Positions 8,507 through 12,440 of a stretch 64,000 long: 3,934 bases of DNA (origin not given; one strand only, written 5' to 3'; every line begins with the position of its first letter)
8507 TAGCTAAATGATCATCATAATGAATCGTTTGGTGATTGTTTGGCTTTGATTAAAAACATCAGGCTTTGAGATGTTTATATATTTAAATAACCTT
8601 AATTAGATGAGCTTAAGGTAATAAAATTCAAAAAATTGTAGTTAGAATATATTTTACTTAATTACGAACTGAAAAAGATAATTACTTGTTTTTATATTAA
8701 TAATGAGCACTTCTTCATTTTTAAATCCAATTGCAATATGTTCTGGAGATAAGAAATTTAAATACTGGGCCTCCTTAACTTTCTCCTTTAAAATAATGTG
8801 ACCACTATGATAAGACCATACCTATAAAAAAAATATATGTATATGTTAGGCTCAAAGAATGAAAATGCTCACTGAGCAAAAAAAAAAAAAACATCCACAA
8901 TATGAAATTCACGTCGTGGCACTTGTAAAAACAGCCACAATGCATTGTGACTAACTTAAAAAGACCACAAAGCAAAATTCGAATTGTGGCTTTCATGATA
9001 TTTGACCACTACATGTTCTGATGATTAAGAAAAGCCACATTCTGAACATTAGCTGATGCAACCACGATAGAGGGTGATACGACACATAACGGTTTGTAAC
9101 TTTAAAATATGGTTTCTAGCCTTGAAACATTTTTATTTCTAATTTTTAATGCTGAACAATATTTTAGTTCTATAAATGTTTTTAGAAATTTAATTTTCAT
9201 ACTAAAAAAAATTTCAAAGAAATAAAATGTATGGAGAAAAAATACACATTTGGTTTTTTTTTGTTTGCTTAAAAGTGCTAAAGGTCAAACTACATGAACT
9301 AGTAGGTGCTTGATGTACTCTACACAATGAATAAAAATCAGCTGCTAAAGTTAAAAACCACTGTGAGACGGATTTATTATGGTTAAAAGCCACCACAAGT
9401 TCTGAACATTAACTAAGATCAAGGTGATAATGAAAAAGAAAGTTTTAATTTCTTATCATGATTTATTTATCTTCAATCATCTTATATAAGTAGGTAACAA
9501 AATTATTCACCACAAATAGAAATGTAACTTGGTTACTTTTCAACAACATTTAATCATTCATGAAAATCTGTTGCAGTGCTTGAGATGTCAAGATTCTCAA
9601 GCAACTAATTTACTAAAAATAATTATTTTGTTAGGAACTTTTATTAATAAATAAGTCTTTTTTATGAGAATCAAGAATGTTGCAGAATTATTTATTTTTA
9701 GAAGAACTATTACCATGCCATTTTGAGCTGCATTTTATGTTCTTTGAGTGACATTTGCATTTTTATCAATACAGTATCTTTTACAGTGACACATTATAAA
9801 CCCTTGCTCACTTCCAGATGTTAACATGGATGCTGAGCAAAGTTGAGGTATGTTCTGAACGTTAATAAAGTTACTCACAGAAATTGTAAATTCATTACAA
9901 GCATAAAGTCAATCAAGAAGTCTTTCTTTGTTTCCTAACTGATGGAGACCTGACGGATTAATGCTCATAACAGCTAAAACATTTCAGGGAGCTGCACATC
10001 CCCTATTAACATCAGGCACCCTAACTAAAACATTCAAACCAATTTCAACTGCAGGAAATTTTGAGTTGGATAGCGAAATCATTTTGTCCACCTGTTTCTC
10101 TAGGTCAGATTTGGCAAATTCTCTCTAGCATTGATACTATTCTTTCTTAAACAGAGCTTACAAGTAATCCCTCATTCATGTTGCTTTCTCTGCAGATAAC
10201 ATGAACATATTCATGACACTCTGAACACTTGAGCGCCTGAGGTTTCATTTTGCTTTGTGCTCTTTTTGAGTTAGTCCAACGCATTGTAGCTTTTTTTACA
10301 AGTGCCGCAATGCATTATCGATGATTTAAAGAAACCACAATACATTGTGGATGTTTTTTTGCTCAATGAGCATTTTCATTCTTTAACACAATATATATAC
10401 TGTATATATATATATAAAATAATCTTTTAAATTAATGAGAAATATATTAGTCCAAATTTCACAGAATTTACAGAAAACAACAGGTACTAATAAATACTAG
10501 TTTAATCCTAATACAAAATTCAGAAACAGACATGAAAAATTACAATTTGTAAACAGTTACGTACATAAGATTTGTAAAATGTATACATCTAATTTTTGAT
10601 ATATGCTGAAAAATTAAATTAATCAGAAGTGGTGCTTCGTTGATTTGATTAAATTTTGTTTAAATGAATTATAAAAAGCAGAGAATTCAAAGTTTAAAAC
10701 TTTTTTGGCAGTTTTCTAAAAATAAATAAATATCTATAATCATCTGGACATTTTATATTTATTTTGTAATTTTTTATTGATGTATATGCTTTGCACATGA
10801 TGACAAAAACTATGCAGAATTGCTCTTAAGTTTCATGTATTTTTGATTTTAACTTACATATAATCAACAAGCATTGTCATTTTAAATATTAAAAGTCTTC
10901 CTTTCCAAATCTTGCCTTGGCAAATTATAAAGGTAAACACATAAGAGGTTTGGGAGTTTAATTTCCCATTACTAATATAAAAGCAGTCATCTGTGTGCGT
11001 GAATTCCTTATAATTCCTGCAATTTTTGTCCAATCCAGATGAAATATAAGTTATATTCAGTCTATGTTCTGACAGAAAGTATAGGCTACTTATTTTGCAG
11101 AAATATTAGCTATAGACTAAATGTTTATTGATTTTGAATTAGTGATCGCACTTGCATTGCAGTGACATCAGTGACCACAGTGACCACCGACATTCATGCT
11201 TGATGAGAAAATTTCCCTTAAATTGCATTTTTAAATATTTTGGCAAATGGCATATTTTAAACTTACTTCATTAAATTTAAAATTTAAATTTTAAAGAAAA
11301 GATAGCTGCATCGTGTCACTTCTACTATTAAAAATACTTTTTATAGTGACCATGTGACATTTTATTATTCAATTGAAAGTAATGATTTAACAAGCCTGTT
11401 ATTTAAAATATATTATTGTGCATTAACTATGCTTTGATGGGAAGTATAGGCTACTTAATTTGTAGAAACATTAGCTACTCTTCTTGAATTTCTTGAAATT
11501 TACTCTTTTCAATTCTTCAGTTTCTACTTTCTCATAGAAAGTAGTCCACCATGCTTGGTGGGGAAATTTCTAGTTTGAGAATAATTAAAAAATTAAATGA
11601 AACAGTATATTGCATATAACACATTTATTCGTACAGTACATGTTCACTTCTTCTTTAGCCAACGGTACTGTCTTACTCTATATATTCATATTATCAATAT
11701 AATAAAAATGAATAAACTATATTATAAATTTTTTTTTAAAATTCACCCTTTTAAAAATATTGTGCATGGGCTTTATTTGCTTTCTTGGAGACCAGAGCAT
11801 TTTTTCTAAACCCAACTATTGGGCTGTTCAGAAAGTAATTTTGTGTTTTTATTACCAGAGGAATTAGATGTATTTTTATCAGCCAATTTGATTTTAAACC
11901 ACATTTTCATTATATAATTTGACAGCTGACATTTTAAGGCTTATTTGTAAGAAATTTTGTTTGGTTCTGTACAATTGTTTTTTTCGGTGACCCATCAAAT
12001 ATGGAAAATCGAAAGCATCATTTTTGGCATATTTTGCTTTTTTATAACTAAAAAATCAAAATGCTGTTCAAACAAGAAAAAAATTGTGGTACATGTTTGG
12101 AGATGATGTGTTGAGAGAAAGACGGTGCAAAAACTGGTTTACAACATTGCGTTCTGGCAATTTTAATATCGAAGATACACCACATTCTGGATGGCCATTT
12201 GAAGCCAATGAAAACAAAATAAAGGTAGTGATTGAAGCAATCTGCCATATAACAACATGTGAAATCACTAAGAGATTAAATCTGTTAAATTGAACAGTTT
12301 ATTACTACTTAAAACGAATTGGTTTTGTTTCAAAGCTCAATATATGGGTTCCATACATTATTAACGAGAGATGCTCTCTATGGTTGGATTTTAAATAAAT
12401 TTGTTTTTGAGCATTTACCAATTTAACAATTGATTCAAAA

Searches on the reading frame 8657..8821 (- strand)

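Call 48: search_protein_families(library=pfam, max_evalue=0.1, proteins=[window:8657-8821:-])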
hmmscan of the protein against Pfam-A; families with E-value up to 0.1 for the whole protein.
window:8657-8821:- (55 aa): 2 families
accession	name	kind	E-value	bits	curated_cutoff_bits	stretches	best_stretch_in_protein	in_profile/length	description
PF25171.1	Beta-prop_WDR36-Utp21_1st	-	0.019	14.8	80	1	27-52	163-188/266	WDR36/Utp21 first beta-propeller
PF00815.25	Histidinol_dh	-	0.099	12.1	27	1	6-47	288-330/411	Histidinol dehydrogenase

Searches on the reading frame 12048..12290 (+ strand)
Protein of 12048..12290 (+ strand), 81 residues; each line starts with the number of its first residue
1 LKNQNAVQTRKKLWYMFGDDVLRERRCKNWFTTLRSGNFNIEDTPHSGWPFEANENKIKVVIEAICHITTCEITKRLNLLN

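Call 29: search_protein_families(library=pfam, max_evalue=0.01, proteins=[window:12048-12290:+])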
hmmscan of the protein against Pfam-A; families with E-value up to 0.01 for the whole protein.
window:12048-12290:+ (81 aa): 1 family
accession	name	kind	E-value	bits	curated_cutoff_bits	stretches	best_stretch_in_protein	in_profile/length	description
PF17906.7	HTH_48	-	1.1e-06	29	24.1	1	1-38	13-50/50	HTH domain in Mos1 transposase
